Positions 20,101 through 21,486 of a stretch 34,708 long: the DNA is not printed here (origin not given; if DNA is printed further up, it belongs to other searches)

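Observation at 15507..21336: One ABC uptake operon encoding two structurally unrelated substrate-binding lipoproteins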

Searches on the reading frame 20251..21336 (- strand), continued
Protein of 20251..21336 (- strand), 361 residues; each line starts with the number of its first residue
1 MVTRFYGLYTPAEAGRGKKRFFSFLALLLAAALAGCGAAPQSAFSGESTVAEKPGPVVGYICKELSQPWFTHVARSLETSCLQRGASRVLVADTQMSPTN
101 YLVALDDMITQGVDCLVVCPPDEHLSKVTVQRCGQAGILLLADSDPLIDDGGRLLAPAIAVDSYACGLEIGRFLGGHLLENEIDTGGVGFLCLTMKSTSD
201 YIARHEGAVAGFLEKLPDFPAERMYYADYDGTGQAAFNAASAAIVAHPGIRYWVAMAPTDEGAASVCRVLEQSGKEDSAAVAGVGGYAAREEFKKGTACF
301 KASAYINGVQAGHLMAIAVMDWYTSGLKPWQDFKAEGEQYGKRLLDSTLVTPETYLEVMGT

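Call 69: search_solved_structures(query=window:20251-21336:-, max_evalue=1e-9, show_alignments=3)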
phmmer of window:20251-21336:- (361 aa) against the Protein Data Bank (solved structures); distinct sequences matched with E-value up to 1e-9: 4.
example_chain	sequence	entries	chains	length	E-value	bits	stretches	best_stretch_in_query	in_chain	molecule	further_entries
4kzk_A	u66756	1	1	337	7.8e-20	74.5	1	33-329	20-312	L-arabinose ABC transporter, periplasmic L-arabinose-binding protein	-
1apb_A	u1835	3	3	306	8.5e-11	44.8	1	58-323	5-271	L-ARABINOSE-BINDING PROTEIN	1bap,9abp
1abe_A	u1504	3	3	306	8.9e-11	44.7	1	58-323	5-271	L-ARABINOSE-BINDING PROTEIN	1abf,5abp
6abp_A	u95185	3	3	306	9.2e-11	44.7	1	58-323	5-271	L-ARABINOSE-BINDING PROTEIN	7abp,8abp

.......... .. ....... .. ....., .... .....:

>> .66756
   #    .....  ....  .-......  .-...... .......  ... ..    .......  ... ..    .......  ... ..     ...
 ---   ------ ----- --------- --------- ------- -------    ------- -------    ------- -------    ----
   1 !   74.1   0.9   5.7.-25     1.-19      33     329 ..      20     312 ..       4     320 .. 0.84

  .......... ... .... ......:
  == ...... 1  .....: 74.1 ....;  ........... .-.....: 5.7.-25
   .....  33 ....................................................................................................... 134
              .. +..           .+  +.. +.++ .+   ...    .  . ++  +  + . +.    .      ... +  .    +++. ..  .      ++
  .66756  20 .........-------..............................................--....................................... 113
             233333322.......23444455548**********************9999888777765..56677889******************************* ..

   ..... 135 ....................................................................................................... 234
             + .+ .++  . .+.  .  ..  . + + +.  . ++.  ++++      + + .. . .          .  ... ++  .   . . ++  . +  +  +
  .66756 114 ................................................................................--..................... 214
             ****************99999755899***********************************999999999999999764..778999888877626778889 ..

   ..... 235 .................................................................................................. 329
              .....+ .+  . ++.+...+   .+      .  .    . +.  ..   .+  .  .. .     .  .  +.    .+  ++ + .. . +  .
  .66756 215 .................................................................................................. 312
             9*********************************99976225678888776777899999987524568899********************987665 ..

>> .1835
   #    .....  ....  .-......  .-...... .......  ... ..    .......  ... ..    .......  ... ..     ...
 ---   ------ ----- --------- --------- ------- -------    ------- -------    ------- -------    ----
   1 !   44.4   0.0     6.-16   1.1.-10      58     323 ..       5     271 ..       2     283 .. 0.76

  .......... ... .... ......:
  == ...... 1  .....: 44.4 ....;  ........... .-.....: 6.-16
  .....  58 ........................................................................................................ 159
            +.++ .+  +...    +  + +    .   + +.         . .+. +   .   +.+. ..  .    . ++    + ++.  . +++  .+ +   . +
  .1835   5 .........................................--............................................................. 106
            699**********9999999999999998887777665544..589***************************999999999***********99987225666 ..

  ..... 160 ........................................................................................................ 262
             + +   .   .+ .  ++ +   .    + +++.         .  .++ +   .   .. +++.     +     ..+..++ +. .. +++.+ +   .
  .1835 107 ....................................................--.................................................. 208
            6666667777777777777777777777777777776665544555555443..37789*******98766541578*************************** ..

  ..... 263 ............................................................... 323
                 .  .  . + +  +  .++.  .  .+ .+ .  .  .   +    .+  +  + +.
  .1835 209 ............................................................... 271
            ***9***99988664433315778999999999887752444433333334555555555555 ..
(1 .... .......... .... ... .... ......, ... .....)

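Call 70: find_encoding_contigs(protein=P0003, flank=8000, max_places=2)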
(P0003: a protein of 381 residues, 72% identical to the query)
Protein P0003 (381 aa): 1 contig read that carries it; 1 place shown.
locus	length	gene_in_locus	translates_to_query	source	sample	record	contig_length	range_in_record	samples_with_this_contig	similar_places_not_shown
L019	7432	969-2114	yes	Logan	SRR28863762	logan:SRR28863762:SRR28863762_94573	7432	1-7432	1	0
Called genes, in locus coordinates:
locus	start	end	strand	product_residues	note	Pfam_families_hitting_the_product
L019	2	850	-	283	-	?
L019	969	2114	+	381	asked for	PF00532:Peripla_BP_1, PF13407:Peripla_BP_4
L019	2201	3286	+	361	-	PF02653:BPD_transp_2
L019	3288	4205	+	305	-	PF02653:BPD_transp_2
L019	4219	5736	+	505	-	PF00005:ABC_tran, PF13304:AAA_21 (faint), PF00005:ABC_tran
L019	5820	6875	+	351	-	PF02608:Bmp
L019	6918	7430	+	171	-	?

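Call 71: find_encoding_contigs(protein=P0005, flank=8000, max_places=2)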
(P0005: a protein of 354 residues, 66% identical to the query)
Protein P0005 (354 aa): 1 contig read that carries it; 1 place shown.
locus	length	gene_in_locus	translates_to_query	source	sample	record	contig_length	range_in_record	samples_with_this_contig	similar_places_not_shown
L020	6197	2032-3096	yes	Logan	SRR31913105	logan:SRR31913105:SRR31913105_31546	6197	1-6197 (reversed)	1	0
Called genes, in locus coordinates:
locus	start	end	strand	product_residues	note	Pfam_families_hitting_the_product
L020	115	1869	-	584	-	PF00672:HAMP (weak), PF06580:His_kinase, PF02518:HATPase_c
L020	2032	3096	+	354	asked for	PF00532:Peripla_BP_1, PF13407:Peripla_BP_4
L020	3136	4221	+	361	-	PF02653:BPD_transp_2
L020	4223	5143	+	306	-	PF02653:BPD_transp_2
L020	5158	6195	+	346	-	?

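Call 78: search_protein_families(library=ncbifam, proteins=[L001:15900-17255:+, L006:10967-12004:+], max_evalue=0.00001)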
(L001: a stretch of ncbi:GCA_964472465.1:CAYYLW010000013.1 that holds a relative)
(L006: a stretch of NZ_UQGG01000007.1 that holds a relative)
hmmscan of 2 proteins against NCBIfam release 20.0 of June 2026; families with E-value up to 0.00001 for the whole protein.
L001:15900-17255:+ (451 aa): 37 families (the best 25 are shown)
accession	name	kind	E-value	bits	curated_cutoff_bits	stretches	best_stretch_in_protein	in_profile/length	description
NF005557.0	PRK07228.1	equivalog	1.7e-104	350.1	522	1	6-446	7-441/445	5'-deoxyadenosine deaminase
NF006549.0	PRK09045.1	equivalog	1.1e-97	327.5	540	1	8-445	16-442/444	TRZ/ATZ family hydrolase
NF004701.0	PRK06038.1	equivalog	1.3e-95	320.6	609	1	7-446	11-430/432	N-ethylammeline chlorohydrolase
NF006252.0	PRK08393.1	equivalog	3.1e-85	286.7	617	1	22-440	21-421/424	N-ethylammeline chlorohydrolase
NF006055.0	PRK08203.1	equivalog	3.7e-76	256.5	532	1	5-446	10-454/455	8-oxoguanine deaminase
NF005211.0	PRK06687.1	equivalog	1.8e-66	224.7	703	1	1-423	1-414/419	TRZ/ATZ family protein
NF006056.0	PRK08204.1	subfamily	2.1e-66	224.6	391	1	7-447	10-445/449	hypothetical protein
NF004995.0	PRK06380.1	subfamily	1.1e-62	212.4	567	1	6-429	7-410/418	metal-dependent hydrolase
NF012037.0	PRK15493.1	equivalog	1e-61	209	779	1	7-436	8-427/435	bifunctional S-methyl-5'-thioadenosine deaminase/S-adenosylhomocysteine deaminase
NF005540.0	PRK07203.1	equivalog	9e-58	195.9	444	1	4-445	4-441/444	putative aminohydrolase SsnA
TIGR03314.1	Se_ssnA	subfamily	2e-55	188.4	455.5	1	5-441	4-436/441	putative selenium metabolism protein SsnA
NF009059.0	PRK12393.1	equivalog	1.6e-53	182.1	543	1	47-444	49-457/460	amidohydrolase family protein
TIGR02967.1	guan_deamin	equivalog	1.4e-51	175.8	375.4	1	17-386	2-365/401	guanine deaminase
NF004801.0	PRK06151.1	subfamily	7.9e-49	166.8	416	1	10-442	13-462/491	chlorohydrolase family protein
NF006679.0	PRK09228.1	subfamily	1e-47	162.9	351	1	13-387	23-391/433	guanine deaminase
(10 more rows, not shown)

L006:10967-12004:+ (345 aa): 4 families
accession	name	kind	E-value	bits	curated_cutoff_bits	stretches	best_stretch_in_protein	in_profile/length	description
NF004889.0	PRK06252.1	subfamily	1.4e-23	83.4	244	1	142-337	153-337/340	methylcobalamin:coenzyme M methyltransferase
TIGR01463.1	mtaA_cmuA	subfamily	1.3e-21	77.3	235.4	1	120-333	130-335/340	MtaA/CmuA family methyltransferase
NF040654.1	MtaA_Meth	equivalog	2.7e-20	72.6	400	1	141-332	150-331/337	methylcobamide:CoM methyltransferase MtaA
NF041608.1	methylcob_mtaseMtbA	equivalog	1.2e-07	31.1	600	1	148-335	158-336/339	methylcobamide:CoM methyltransferase MtbA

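Call 88: predict_structure(alignment_id=A1)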
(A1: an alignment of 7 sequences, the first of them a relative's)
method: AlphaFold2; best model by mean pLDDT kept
length: 361 residues; sequences in the alignment: 7
mean_pLDDT: 84.0   pTM: 0.76
mean pLDDT of the five models: 84.0, 82.9, 82.5, 81.9, 70.4
residues with pLDDT >= 90: 209; 70-90: 92; 50-70: 11; < 50: 49
segments of 3 or more residues with pLDDT < 50: 1-49
pLDDT, mean of each block of 10 residues (from residue 1): 33 37 44 38 39 85 86 95 97 92 98 95 91 97 89 90 91 98 96 77 89 97 91 89 95 94 95 95 85 90 92 95 90 85 89 86 58
secondary structure, 60 per line:
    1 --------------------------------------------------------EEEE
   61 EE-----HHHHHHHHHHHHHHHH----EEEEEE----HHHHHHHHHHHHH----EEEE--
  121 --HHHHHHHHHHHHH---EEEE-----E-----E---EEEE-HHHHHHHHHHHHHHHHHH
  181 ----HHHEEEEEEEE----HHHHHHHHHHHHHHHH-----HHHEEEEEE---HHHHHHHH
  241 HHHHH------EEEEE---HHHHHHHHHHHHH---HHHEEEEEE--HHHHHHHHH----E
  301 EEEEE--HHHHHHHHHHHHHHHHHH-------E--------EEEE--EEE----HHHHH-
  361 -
elements in order: E57-62 H68-83 E88-93 H98-110 E115-118 H123-135 E139-142 E158-161 H163-180 E188-195 H200-215 E224-229 H233-245 E252-256 H260-272 E279-284 H287-295 E300-305 H308-325 E342-345 E348-350 H355-359

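Call 90: fold_search(model_id=the predicted structure, library=pdb)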
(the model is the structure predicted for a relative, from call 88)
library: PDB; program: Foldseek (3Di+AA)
matches with E <= 10: 1735; with E <= 0.001: 546
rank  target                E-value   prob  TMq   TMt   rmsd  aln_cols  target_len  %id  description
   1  4kzk                  1.4e-22  1.00  0.76  0.91   1.8       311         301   23  The structure of the periplasmic L-arabinose binding protein from Burkholderia thailandensis (released 2013-06-26)
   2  5abp                  2.2e-22  1.00  0.76  0.90   2.1       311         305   19  SUBSTRATE SPECIFICITY AND AFFINITY OF A PROTEIN MODULATED BY BOUND WATER MOLECULES (released 1992-10-15)
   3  1apb                  8.0e-22  1.00  0.76  0.90   2.0       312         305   19  A PRO TO GLY MUTATION IN THE HINGE OF THE ARABINOSE-BINDING PROTEIN ENHANCES BINDING AND ALTERS SPECIFICITY: SUGAR-BINDI (released 1992-01-15)
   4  7abp                  1.1e-21  1.00  0.76  0.89   2.2       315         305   19  SUGAR-BINDING AND CRYSTALLOGRAPHIC STUDIES OF AN ARABINOSE-BINDING PROTEIN MUTANT (MET108LEU) WHICH EXHIBITS ENHANCED AF (released 1991-10-15)
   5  2wrz_A                5.6e-20  1.00  0.66  0.77   4.1       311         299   17  Crystal structure of an arabinose binding protein with designed serotonin binding site in open, ligand-free state (released 2009-10-13)
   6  1drk                  5.3e-18  1.00  0.61  0.79   3.8       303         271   19  PROBING PROTEIN-PROTEIN INTERACTIONS: THE RIBOSE-BINDING PROTEIN IN BACTERIAL TRANSPORT AND CHEMOTAXIS (released 1995-01-26)
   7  2h3h_A                5.7e-18  1.00  0.65  0.74   4.1       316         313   18  Crystal structure of the liganded form of Thermotoga maritima glucose binding protein (released 2007-05-22)
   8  2qvc_A                1.2e-17  1.00  0.64  0.75   4.2       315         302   18  Crystal structure of a periplasmic sugar ABC transporter from Thermotoga maritima (released 2007-08-28)
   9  2dri                  1.2e-17  1.00  0.61  0.78   3.8       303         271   19  PROBING PROTEIN-PROTEIN INTERACTIONS: THE RIBOSE BINDING PROTEIN IN BACTERIAL TRANSPORT AND CHEMOTAXIS (released 1995-01-26)
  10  2h3h_B                1.3e-17  1.00  0.64  0.75   4.1       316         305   19  Crystal structure of the liganded form of Thermotoga maritima glucose binding protein (released 2007-05-22)
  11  1dbp                  1.4e-17  1.00  0.61  0.78   3.9       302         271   19  IDENTICAL MUTATIONS AT CORRESPONDING POSITIONS IN TWO HOMOLOGOUS PROTEINS WITH NON-IDENTICAL EFFECTS (released 1994-05-31)
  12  1drj                  1.6e-17  1.00  0.61  0.78   3.9       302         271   20  PROBING PROTEIN-PROTEIN INTERACTIONS: THE RIBOSE-BINDING PROTEIN IN BACTERIAL TRANSPORT AND CHEMOTAXIS (released 1995-01-26)
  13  2wrz_B                2.3e-17  1.00  0.40  0.49  10.4       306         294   18  Crystal structure of an arabinose binding protein with designed serotonin binding site in open, ligand-free state (released 2009-10-13)
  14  2gx6                  2.7e-17  1.00  0.62  0.80   3.6       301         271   20  Rational stabilization of E. coli ribose binding protein (released 2007-03-20)
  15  4ry0                  4.2e-17  1.00  0.64  0.79   3.6       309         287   16  Crystal structure of ribose transporter solute binding protein RHE_PF00037 from Rhizobium etli CFN 42, TARGET EFI-511357 (released 2014-12-24)
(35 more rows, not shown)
